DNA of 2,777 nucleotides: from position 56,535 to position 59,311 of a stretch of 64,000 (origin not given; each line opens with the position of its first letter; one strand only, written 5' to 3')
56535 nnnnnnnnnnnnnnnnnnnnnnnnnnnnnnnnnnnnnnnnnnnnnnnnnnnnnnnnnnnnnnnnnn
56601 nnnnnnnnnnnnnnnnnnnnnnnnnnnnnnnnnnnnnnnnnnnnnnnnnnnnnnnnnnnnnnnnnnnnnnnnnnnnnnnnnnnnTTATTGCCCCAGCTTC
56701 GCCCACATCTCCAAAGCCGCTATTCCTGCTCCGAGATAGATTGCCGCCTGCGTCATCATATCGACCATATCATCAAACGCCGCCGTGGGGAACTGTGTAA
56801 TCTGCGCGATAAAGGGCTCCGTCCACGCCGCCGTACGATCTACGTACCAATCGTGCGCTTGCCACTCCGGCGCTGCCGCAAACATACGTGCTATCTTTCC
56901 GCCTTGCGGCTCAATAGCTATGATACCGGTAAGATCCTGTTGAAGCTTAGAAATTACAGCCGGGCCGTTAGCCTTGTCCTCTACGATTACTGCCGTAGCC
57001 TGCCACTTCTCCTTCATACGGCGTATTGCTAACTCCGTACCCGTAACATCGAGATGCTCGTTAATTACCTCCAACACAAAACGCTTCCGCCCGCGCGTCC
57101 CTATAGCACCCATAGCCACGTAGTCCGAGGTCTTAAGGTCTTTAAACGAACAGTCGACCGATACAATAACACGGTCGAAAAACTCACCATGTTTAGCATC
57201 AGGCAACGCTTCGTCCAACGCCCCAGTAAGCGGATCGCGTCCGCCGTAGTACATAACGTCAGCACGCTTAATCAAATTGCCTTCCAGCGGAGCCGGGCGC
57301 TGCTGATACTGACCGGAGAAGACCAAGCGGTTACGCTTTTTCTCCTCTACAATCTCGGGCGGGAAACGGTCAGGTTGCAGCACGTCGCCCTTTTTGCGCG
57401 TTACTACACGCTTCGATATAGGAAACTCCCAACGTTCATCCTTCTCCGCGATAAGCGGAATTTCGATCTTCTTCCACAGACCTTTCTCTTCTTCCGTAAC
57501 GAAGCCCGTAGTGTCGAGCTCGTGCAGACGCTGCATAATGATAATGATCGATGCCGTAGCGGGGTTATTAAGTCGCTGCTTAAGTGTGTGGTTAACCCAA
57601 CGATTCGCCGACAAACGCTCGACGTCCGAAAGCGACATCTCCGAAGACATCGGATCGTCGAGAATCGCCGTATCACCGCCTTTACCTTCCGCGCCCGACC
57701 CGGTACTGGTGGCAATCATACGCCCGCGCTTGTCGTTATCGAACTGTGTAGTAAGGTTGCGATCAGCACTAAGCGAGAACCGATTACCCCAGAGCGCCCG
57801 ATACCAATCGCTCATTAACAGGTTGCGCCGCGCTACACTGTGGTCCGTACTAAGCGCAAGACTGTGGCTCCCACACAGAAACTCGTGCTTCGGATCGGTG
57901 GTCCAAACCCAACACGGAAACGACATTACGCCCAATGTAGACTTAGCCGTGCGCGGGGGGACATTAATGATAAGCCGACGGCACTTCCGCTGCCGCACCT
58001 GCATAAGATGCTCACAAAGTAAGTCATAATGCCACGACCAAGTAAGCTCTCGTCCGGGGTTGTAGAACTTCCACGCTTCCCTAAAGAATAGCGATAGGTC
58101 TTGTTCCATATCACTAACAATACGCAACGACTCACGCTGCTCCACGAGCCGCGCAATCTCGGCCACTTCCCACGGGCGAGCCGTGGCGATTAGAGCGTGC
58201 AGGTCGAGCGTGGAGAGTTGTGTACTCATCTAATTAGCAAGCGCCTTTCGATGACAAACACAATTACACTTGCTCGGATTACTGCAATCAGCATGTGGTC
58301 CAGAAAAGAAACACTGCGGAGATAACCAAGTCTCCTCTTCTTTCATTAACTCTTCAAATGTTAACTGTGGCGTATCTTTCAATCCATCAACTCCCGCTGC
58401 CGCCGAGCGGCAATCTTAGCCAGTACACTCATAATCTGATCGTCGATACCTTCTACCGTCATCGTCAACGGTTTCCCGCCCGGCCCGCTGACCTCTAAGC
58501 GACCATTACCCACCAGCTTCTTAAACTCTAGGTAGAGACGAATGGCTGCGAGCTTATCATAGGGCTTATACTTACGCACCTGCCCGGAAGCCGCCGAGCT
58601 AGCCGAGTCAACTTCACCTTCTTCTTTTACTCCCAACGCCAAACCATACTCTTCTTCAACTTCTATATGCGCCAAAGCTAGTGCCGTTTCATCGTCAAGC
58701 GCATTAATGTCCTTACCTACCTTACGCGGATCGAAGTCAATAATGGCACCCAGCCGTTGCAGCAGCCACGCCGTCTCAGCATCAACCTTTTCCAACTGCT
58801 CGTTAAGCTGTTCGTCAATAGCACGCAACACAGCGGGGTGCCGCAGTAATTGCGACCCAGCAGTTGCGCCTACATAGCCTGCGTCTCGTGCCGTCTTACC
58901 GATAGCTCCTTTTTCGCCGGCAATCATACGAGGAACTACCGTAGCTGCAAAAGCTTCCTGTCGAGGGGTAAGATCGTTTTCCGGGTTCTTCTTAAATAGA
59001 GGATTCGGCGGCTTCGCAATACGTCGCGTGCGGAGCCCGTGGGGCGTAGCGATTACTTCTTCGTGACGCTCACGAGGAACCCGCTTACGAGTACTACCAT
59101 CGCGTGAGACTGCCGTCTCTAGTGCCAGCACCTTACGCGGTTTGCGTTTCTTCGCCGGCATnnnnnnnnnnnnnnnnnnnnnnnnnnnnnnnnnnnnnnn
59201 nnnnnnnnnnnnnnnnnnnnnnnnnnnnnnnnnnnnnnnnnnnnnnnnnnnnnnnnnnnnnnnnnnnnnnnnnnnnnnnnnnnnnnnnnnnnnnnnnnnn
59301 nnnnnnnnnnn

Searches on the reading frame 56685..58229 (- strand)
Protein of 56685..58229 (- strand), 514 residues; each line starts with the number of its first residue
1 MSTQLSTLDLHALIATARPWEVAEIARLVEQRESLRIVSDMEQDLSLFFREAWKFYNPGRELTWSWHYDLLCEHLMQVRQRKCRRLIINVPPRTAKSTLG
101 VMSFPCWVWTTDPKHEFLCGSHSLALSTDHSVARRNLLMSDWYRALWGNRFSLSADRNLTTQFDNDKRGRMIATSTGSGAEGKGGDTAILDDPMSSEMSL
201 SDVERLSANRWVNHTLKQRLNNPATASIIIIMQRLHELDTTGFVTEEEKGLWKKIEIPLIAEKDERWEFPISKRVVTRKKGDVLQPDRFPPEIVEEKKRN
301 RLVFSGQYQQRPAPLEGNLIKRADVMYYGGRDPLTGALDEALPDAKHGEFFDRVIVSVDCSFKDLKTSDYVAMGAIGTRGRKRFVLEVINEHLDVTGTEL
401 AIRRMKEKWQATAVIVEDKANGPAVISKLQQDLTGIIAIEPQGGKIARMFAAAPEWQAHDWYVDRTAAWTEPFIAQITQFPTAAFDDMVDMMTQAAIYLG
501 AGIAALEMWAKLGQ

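Call 11: search_protein_families(library=pfam, proteins=[window:56685-58229:-], max_evalue=0.01)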
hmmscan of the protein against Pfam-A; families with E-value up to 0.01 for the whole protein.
window:56685-58229:- (514 aa): 1 family
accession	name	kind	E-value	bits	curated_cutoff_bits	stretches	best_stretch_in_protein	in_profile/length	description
PF17289.8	Terminase_6C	-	1.9e-10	41.4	22.6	1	357-496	2-152/155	Terminase RNaseH-like domain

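Call 12: search_protein_families(library=phrogs, proteins=[window:56685-58229:-], max_evalue=0.01)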
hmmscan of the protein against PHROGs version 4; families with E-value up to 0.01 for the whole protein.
window:56685-58229:- (514 aa): 4 families
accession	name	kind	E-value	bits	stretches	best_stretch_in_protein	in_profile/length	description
phrog_38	-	head and packaging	1.5e-87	296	1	34-503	266-707/760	terminase large subunit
phrog_4758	-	head and packaging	2.8e-42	145.8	1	42-265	17-241/243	terminase large subunit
phrog_5573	-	head and packaging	2.4e-36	126.4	1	245-496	5-231/250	terminase large subunit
phrog_30251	-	head and packaging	2.7e-05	23.6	1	72-256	44-233/799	terminase large subunit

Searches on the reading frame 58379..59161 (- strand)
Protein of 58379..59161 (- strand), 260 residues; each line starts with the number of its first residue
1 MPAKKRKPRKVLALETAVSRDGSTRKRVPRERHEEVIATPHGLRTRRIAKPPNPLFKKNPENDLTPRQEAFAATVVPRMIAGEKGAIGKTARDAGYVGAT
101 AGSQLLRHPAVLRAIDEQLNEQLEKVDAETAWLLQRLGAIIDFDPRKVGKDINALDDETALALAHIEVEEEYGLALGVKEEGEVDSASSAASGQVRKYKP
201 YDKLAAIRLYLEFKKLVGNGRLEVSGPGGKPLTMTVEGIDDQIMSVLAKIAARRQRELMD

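Call 11: search_protein_families(library=pfam, proteins=[window:58379-59161:-], max_evalue=0.01)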
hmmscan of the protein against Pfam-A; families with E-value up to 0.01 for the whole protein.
window:58379-59161:- (260 aa): 1 family
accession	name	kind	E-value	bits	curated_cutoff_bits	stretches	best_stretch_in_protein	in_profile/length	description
PF03592.21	Terminase_2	-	7.9e-08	33.5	26.1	1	64-213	1-127/141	Terminase small subunit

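Call 12: search_protein_families(library=phrogs, proteins=[window:58379-59161:-], max_evalue=0.01)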
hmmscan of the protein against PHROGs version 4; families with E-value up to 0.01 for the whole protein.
window:58379-59161:- (260 aa): 1 family
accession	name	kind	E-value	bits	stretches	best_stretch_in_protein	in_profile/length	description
phrog_51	-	head and packaging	1.2e-11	45.8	1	49-213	74-210/261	terminase small subunit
